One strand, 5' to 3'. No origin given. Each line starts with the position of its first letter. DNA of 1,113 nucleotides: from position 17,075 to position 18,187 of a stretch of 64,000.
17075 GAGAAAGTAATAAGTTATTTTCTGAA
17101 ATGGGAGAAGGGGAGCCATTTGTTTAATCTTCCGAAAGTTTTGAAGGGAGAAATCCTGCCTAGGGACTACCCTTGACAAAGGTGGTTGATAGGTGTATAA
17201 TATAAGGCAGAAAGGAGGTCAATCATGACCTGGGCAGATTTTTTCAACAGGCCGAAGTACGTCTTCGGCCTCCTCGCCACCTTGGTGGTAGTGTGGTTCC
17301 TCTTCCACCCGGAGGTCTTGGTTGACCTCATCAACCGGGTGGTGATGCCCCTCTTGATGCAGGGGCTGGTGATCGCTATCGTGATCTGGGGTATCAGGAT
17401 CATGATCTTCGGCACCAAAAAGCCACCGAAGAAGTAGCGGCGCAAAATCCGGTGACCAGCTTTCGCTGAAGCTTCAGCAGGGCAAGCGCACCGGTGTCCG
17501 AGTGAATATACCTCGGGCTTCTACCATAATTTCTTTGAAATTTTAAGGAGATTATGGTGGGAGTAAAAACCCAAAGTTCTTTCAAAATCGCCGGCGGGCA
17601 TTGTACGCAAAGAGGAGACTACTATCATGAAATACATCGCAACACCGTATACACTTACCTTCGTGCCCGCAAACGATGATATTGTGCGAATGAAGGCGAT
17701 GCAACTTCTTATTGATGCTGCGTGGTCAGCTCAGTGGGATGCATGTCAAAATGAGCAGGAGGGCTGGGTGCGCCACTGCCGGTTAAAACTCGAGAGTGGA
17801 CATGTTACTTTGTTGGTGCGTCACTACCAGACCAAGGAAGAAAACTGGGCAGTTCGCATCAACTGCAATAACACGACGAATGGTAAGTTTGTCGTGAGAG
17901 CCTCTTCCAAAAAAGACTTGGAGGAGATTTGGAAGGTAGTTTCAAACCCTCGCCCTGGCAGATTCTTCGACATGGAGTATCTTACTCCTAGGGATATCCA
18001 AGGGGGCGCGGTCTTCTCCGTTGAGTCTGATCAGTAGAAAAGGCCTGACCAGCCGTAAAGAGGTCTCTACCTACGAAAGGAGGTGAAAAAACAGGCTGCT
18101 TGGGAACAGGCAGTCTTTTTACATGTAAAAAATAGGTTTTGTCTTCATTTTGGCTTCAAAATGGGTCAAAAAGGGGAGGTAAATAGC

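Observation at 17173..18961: Holin-like 2-TM peptide plus secreted lysozyme-like protein: candidate lysis or cell-wall-attack module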

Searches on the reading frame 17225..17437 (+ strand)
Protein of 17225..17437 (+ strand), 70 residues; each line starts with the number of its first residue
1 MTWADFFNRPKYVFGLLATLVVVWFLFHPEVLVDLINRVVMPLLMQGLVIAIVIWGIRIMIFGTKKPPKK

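Call 6: search_protein_families(library=pfam, proteins=[window:17225-17437:+], max_evalue=1)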
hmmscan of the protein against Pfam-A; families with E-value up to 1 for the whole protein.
window:17225-17437:+ (70 aa): 5 families
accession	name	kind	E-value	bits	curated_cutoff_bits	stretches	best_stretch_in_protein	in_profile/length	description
PF05525.19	Branch_AA_trans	-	0.014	14.9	22.3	1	10-57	118-164/429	Branched-chain amino acid transport protein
PF00003.28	7tm_3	-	0.017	15.2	33.5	1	5-65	192-251/251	7 transmembrane sweet-taste receptor of 3 GCPR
PF07884.19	VKOR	-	0.16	12.5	27.5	1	3-55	50-103/134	Vitamin K epoxide reductase family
PF19857.4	DUF6332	-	0.17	12.9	25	1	15-60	21-66/85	Family of unknown function (DUF6332)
PF06570.16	DUF1129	-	0.71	9.9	29.1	1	15-60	154-197/207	Protein of unknown function (DUF1129)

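Call 7: search_protein_families(library=phrogs, proteins=[window:17225-17437:+], max_evalue=1)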
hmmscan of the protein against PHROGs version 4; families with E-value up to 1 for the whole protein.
window:17225-17437:+ (70 aa): 0 families

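Call 20: find_homologous_proteins(query=window:17225-17437:+, max_evalue=0.01)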
Query window:17225-17437:+ (70 aa): 18 proteins with E <= 0.01 among 18 candidates.
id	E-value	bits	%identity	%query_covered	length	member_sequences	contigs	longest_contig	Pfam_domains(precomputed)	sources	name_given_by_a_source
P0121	1.3e-37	145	97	100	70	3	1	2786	-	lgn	-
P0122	2.6e-28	115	76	100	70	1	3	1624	-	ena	-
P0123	4.7e-28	114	76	100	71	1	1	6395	-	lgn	-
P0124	1.6e-27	113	76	89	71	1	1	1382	-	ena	-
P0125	1.1e-26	110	74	89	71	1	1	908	-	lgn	-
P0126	3.3e-26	108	71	100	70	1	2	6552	-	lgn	-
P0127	8.4e-26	107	72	99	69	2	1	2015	-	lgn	-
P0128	2.4e-25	106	69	70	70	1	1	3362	-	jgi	jgi:hypothetical protein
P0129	4.4e-25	105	71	99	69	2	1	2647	-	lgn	-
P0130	4.5e-25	105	70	100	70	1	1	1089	-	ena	-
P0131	5.8e-25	104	64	100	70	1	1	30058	-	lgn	-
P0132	9.0e-25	104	76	100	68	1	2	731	-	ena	-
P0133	1.6e-24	103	76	89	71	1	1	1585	-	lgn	-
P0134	2.0e-24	103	65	94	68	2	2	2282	-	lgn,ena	-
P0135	4.3e-24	102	67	100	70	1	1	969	-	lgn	-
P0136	6.3e-24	101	74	94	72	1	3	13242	-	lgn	-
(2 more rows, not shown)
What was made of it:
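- Checked: There are 18 homologue clusters at 61-97% identity (call 20).
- It is sporadic: 18 clusters in 5.8 billion proteins (call 20).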

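Call 22: find_encoding_contigs(protein=P0131, flank=10000, max_places=2)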
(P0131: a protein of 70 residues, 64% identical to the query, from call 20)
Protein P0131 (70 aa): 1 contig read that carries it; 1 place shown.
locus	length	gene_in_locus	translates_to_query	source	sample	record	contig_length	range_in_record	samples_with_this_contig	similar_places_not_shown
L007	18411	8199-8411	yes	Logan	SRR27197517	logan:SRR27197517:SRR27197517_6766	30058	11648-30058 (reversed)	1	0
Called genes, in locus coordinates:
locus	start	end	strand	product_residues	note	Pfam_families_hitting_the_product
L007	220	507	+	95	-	PF01541:GIY-YIG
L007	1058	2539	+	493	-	PF01743:PolyA_pol, PF12627:PolyA_pol_RNAbd, PF01966:HD, PF13735:tRNA_NucTran2_2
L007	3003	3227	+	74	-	PF04070:DUF378 (weak)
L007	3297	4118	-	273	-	PF03372:Exo_endo_phos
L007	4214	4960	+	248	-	PF01978:TrmB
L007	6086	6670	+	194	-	-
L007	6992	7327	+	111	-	-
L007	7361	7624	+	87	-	-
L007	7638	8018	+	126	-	-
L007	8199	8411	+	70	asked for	-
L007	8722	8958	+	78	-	-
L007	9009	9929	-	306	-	PF02899:Phage_int_SAM_1, PF13102:Phage_int_SAM_5 (weak), PF13495:Phage_int_SAM_4, PF00589:Phage_integrase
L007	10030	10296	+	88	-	PF00312:Ribosomal_S15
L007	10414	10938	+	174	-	PF01936:NYN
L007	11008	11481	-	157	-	-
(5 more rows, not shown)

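Call 23: find_encoding_contigs(protein=P0136, flank=10000, max_places=3)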
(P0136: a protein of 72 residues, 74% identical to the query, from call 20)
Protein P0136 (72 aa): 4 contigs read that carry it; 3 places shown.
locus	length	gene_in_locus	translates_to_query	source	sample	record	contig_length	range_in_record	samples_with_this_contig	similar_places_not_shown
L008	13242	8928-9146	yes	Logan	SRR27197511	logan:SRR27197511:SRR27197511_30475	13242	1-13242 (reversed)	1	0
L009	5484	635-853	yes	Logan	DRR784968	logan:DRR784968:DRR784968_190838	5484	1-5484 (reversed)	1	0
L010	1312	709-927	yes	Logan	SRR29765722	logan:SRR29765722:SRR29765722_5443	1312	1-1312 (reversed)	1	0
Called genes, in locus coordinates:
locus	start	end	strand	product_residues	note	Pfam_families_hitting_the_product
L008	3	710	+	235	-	?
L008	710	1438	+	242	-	-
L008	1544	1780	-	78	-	-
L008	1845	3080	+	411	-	PF00479:G6PD_N, PF02781:G6PD_C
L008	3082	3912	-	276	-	PF02618:YceG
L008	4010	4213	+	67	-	-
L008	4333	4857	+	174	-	-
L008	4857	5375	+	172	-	-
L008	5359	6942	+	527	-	PF13589:HATPase_c_3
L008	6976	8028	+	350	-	PF09587:PGA_cap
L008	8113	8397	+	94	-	-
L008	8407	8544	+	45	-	PF07866:DUF1653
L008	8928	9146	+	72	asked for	-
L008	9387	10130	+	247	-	-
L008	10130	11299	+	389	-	-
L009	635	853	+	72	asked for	-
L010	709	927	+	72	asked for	-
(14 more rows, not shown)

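Call 24: find_encoding_contigs(protein=P0123, flank=10000, max_places=2)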
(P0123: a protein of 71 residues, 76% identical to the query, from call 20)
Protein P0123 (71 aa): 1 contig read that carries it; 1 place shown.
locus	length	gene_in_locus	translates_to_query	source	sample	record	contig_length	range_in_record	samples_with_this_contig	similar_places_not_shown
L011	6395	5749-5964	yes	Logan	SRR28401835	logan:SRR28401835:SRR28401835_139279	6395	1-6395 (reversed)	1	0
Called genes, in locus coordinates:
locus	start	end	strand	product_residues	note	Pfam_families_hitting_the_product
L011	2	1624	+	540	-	?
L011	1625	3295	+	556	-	PF01807:Zn_ribbon_DnaG, PF08275:DNAG_N, PF01751:Toprim, PF13155:Toprim_2, PF13362:Toprim_3, PF13662:Toprim_4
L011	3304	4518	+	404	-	PF03979:Sigma70_r1_1, PF00140:Sigma70_r1_2, PF04542:Sigma70_r2, PF04539:Sigma70_r3, PF04545:Sigma70_r4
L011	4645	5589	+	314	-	-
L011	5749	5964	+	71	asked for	-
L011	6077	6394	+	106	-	?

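Call 49: find_related_loci(query=A3, collection=viral_contigs, flank=8000)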
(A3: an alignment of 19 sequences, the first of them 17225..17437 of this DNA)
Query A3 (70 aa) in viral_contigs; peptide patterns used: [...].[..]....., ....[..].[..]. (x = any residue, [..] = any of these).
27 stretches matched a pattern, but none encodes a relative of the query by tblastn (E <= 1e-3).

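Call 53: find_encoding_contigs(protein=P0121, flank=5000, max_places=2)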
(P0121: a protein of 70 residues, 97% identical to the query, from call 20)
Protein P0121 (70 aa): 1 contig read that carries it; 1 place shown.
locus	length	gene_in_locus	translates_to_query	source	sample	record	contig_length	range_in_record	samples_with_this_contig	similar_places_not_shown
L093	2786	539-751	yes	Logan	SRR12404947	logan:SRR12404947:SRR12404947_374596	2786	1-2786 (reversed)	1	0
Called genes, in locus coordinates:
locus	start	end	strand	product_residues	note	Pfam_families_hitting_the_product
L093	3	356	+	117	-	?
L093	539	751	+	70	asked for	-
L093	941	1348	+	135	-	-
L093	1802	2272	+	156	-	-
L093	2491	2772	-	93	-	-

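Call 65: search_protein_families(library=ncbifam, proteins=[window:17225-17437:+], max_evalue=0.1)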
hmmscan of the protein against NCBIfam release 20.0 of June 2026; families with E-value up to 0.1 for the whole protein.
window:17225-17437:+ (70 aa): 2 families
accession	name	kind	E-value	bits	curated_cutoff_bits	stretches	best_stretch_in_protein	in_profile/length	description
TIGR00796.1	livcs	equivalog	0.02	14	243.4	1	10-56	109-154/405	branched-chain amino acid transport system II carrier protein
NF007311.0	PRK09796.1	equivalog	0.041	12.4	722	1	11-63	216-268/485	PTS cellobiose/arbutin/salicin transporter subunit IIBC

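Call 66: search_protein_families(library=padloc, proteins=[window:17225-17437:+], max_evalue=0.1)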
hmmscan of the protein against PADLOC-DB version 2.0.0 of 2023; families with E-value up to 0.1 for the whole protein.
window:17225-17437:+ (70 aa): 0 families

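Call 68: search_dna_similar(query=window:17225-17437:+, collection=phages, mode=protein, max_evalue=1, max_rows=10)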
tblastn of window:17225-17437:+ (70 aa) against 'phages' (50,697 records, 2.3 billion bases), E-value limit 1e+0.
Records with a match: 2; places in all: 2; records where one place covers at least 80% of the query: 0.
Best place of each record, by identity: <60% 2.
By first word of the organism name: Escherichia 1; Salmonella 1.
By host as written in the record: Escherichia coli O157:H7 ATCC 43895 1; Homo sapiens 1.
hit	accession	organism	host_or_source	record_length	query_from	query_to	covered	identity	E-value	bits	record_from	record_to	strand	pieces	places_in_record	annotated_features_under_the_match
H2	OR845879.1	Escherichia phage ECO95 1-6-1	Escherichia coli O157:H7 ATCC 43895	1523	6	37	46%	43.8%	6e-1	33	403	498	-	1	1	record has no annotation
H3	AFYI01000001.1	Salmonella enterica subsp. enterica serovar Infantis str. ...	Homo sapiens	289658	6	37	46%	43.8%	6e-1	33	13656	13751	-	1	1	chaperone protein DnaJ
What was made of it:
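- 17225..17437 (+): p70: a 70-aa membrane protein with two TM helices and a KKPPKK tail. Function unknown. Not a demonstrable holin. No hits in Pfam, PHROGs, NCBIfam, PADLOC, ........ or IMG/VR (calls 6, 7, 49, 65, 66, 68).
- On Holin (any class): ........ and IMG/VR contain no relatives (calls 49, 68).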

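Call 74: find_related_loci(query=A3, collection=metagenome_contigs, flank=6000)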
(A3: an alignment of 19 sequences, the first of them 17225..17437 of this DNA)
Query A3 (70 aa) in metagenome_contigs; peptide patterns used: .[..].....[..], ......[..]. (x = any residue, [..] = any of these).
275 stretches matched a pattern; 2 encode a relative of the query (tblastn E <= 1e-3); 2 distinct loci.
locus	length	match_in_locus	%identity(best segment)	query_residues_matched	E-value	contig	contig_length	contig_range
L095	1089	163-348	71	1-62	3e-28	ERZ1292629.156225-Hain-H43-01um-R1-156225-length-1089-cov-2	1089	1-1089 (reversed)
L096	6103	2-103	74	29-62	4e-8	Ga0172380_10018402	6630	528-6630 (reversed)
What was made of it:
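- Tried and rejected: It added only two short loci (call 74).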

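Call 75: find_encoding_contigs(protein=P0126, flank=7000, max_places=3)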
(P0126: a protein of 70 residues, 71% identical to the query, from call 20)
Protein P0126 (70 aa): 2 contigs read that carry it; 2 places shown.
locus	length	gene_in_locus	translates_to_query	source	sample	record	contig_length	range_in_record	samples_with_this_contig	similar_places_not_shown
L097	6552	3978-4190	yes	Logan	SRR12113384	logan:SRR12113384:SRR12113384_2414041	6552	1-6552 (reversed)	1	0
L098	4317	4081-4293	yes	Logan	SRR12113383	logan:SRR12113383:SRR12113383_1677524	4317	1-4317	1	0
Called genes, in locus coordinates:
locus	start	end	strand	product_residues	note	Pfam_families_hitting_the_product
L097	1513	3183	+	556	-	PF05731:TROVE, PF25045:vWA_Ro60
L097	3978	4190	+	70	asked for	-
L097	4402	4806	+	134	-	-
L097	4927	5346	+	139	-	-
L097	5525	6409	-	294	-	-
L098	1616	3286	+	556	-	PF05731:TROVE, PF25045:vWA_Ro60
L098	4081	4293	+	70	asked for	-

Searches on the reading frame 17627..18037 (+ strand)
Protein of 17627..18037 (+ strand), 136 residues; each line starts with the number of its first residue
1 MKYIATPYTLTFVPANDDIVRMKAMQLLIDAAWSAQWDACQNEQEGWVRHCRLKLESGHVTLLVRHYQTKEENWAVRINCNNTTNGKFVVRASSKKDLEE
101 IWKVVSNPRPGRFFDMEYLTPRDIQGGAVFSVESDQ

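Call 6: search_protein_families(library=pfam, proteins=[window:17627-18037:+], max_evalue=1)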
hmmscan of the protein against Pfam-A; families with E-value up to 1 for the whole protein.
window:17627-18037:+ (136 aa): 1 family
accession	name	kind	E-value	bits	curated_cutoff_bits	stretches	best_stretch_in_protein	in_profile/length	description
PF11886.13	TOC159_MAD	-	0.088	12.2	25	1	69-99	221-251/267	Translocase of chloroplast 159/132, membrane anchor domain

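Call 7: search_protein_families(library=phrogs, proteins=[window:17627-18037:+], max_evalue=1)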
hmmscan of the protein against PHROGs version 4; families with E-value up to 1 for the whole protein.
window:17627-18037:+ (136 aa): 1 family
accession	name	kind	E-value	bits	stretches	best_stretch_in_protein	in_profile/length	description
phrog_844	-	moron, auxiliary metabolic gene and host takeover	0.027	14.3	1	12-61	289-339/377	ferredoxin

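Call 65: search_protein_families(library=ncbifam, proteins=[window:17627-18037:+], max_evalue=0.1)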
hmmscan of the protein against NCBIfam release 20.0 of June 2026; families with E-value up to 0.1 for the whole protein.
window:17627-18037:+ (136 aa): 1 family
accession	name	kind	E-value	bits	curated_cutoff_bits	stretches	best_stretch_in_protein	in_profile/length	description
TIGR01679.1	bact_FAD_ox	subfamily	0.004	16.1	292.25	1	85-128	260-303/419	FAD-linked oxidoreductase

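Call 66: search_protein_families(library=padloc, proteins=[window:17627-18037:+], max_evalue=0.1)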
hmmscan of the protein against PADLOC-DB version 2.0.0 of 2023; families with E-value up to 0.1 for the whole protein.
window:17627-18037:+ (136 aa): 1 family
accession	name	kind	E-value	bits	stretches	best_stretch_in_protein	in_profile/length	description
PDLC04253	PDC-M01B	-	0.011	13.1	1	37-112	15-93/366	-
